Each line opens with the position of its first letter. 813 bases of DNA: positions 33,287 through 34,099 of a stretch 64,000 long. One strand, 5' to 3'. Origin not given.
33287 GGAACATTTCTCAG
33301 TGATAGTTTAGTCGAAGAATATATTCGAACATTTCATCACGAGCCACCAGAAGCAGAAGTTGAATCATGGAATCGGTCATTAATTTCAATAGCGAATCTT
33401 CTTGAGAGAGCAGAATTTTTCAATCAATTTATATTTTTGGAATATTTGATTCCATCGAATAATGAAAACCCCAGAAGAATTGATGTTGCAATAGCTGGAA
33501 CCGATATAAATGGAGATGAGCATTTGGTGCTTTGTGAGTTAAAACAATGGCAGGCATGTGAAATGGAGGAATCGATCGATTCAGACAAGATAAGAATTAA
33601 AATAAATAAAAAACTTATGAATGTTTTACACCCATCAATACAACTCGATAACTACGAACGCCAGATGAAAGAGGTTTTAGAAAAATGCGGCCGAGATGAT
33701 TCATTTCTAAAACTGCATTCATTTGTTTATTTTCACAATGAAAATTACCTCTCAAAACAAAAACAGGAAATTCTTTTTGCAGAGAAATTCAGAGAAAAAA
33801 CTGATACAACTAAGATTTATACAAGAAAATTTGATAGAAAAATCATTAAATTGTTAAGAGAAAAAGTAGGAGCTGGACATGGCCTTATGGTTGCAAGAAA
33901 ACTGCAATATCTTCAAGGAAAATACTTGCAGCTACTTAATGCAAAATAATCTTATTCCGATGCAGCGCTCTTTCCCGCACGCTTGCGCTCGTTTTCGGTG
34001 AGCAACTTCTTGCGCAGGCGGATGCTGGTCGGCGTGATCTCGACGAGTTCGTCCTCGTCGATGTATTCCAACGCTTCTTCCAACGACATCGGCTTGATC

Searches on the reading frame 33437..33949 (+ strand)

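Call 38: search_protein_families(library=padloc, max_evalue=0.01, proteins=[window:33437-33949:+])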
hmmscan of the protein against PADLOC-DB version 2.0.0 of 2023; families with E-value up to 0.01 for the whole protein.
window:33437-33949:+ (170 aa): 0 families

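Call 39: search_protein_families(library=phrogs, max_evalue=0.01, proteins=[window:33437-33949:+])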
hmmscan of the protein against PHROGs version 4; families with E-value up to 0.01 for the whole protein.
window:33437-33949:+ (170 aa): 1 family
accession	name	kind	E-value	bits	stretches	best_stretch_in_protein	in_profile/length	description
phrog_6544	-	unknown function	0.0018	18.7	1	13-52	200-239/248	-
